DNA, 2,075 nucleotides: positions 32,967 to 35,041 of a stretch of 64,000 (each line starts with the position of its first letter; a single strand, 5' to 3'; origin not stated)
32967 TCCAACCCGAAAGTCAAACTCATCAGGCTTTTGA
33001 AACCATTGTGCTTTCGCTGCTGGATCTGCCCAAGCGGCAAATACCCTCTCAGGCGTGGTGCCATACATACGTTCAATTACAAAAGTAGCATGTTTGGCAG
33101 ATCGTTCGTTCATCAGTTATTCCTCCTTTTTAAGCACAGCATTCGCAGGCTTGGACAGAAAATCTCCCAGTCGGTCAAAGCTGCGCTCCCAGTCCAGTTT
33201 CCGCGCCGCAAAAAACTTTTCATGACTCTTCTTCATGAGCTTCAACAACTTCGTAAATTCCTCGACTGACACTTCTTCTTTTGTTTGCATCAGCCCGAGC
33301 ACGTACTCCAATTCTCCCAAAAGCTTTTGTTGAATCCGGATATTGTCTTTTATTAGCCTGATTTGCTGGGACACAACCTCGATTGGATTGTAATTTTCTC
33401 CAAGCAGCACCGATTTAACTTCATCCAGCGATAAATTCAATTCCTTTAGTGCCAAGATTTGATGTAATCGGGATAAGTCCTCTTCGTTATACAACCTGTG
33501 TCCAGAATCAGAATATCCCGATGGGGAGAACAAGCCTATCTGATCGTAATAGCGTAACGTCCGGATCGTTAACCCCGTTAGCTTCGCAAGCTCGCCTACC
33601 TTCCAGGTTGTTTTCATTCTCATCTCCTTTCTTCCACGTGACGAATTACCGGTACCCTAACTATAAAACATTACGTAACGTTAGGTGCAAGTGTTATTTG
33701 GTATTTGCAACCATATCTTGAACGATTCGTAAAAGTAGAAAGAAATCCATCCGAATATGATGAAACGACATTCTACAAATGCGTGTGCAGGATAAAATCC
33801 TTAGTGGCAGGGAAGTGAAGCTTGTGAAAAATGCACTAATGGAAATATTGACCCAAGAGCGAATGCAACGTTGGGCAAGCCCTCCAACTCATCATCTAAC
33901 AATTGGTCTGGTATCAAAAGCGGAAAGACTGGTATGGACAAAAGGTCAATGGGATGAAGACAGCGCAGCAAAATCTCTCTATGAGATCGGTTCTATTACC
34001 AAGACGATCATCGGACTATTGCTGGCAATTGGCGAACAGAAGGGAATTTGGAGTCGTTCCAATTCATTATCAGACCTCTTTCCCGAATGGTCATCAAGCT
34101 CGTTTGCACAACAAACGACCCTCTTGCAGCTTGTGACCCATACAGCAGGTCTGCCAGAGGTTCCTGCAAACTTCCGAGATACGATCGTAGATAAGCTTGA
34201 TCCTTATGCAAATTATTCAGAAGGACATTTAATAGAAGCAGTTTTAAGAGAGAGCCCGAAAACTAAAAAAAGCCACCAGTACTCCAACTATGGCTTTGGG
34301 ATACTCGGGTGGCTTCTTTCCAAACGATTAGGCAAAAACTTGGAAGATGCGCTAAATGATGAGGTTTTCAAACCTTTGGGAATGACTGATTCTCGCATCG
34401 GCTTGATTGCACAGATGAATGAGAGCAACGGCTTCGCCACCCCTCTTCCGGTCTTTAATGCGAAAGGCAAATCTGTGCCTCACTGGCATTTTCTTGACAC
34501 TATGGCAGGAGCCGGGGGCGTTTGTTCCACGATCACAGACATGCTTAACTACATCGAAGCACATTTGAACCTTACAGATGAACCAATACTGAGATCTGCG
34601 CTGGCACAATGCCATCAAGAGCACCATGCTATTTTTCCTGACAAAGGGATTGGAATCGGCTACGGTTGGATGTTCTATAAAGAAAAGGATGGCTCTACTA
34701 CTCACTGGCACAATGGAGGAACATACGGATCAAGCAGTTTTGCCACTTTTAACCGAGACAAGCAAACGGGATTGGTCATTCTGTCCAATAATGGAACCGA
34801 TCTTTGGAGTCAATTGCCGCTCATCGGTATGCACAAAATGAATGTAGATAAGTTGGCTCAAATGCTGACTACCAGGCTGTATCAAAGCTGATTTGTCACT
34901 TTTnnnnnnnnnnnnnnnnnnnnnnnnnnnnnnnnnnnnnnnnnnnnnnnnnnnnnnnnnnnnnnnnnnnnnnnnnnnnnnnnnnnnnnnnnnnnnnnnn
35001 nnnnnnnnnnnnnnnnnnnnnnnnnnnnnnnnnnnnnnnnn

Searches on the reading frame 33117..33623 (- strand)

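Call 83: search_protein_families(library=ncbifam, proteins=[window:33117-33623:-], max_evalue=0.001)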
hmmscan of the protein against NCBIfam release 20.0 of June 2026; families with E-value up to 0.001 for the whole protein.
window:33117-33623:- (168 aa): 16 families
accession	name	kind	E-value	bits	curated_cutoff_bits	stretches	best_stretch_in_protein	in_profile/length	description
TIGR02043.1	ZntR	equivalog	1.3e-17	64.2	167.95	1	7-86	2-80/131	Zn(2+)-responsive transcriptional regulator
NF007069.0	PRK09514.1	equivalog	1.5e-16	60.7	143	1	7-93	2-87/141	Zn(2+)-responsive transcriptional regulator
TIGR02047.1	CadR-PbrR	equivalog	1.7e-14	53.9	151.45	1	8-101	2-101/127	Cd(II)/Pb(II)-responsive transcriptional regulator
TIGR02044.1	CueR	equivalog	1.1e-13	51.3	147.4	1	9-73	3-67/127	Cu(I)-responsive transcriptional regulator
TIGR02051.1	MerR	equivalog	6.9e-13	48.9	150.85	1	8-109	1-102/124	mercury resistance transcriptional regulator MerR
NF047375.1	HeatShock_HspR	equivalog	9.2e-11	41.6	105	1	7-89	4-84/92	heat shock protein transcriptional repressor HspR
NF053782.1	ChlnTransRegdde3219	equivalog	3.8e-09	36.4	450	1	1-89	1-89/278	choline utilization transcriptional activator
NF041849.1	trans_regNmlR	equivalog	3e-08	33.7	175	1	11-69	5-63/117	stress response transcriptional regulator NmlR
NF007590.0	PRK10227.1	equivalog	1.3e-06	28.5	244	1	9-70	3-64/135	Cu(I)-responsive transcriptional regulator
NF050798.1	TF_FtsR_Actino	equivalog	1.6e-06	28.4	150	1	18-78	17-77/223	transcriptional regulator FtsR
NF053740.1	TransRegTnrAGPos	equivalog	2.2e-06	27.8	140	1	4-95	10-100/108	hypothetical protein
NF010315.0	PRK13752.1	subfamily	2.3e-06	27.7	261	1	8-98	9-99/144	mercury resistance transcriptional regulator MerR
NF011617.0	PRK15043.1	equivalog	4.1e-05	23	417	1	7-79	4-76/243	HTH-type transcriptional regulator MlrA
NF047377.1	heat_HspR_dupli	exception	4.9e-05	22.9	300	1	13-99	12-100/214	heat shock protein transcriptional repressor HspR, fused homodimer type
TIGR01950.1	SoxR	equivalog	7.4e-05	22.5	116.9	1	8-73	3-67/142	redox-sensitive transcriptional activator SoxR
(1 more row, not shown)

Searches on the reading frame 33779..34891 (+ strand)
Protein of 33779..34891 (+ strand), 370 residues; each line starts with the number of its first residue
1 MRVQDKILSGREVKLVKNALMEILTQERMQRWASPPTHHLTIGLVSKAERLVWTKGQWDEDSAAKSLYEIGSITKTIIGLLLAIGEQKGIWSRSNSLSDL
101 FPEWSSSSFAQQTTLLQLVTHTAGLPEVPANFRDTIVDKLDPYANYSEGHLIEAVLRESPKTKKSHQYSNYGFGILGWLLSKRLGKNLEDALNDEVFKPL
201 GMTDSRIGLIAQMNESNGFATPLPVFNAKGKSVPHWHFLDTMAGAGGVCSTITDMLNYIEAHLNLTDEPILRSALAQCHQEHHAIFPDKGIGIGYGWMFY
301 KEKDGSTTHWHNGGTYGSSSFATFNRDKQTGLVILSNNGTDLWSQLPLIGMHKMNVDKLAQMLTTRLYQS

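Call 83: search_protein_families(library=ncbifam, proteins=[window:33779-34891:+], max_evalue=0.001)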
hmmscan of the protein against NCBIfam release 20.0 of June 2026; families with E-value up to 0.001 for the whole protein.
window:33779-34891:+ (370 aa): 44 families (the best 25 are shown)
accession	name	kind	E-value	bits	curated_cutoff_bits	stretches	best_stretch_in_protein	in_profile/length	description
NF033085.1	bla_class_C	equivalog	4.9e-25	88.1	415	1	54-284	38-257/356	class C beta-lactamase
NF041665.1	blaPSZ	exception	8.8e-18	64.4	850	1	43-264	50-258/379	PSZ family class C beta-lactamase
NF007943.0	PRK10662.1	equivalog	1.7e-17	63.1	266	1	31-269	44-277/380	D-alanyl-D-alanine-carboxypeptidase/endopeptidase AmpH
NF045671.1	blaPNC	exception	7.8e-17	61.2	750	1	62-281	91-295/401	PNC family class C beta-lactamase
NF041663.1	ampC_Sliq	exception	2.9e-15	56.1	860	1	23-280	30-272/378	cephalosporin-hydrolyzing class C beta-lactamase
NF038089.1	blaYRC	exception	3.9e-15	55.7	870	1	63-264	75-259/381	YRC family class C beta-lactamase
NF053709.1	blaAKO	exception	4.9e-15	55.3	875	1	64-264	76-259/381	AKO family class C beta-lactamase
NF038359.1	blaPRC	exception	6.9e-15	54.9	820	1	64-285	74-279/379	PRC family class C beta-lactamase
NF033698.1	blaCSA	exception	8e-15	54.7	884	1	64-279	70-269/375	CSA family class C beta-lactamase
NF033700.1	blaCMA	exception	1e-14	54.4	887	1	37-263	52-252/375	CMA family class C beta-lactamase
NF033159.0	blaPAC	exception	1.2e-14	54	850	1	64-282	75-277/380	PAC family class C beta-lactamase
NF041741.1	blaAMZ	exception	1.5e-14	54.1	825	1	65-281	82-283/396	AMZ family class C beta-lactamase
NF000423.2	blaSRT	exception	1.7e-13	50.5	860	1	63-279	71-271/378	SRT/SST family class C beta-lactamase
NF000397.2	blaACC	exception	1.8e-13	50.3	850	1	63-268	77-268/385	ACC family cephalosporin-hydrolyzing class C beta-lactamase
NF012173.1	CMY2-MIR-ACT-EC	exception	1.8e-13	50.1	680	1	62-266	74-261/380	CMY2/MIR/ACT/EC family class C beta-lactamase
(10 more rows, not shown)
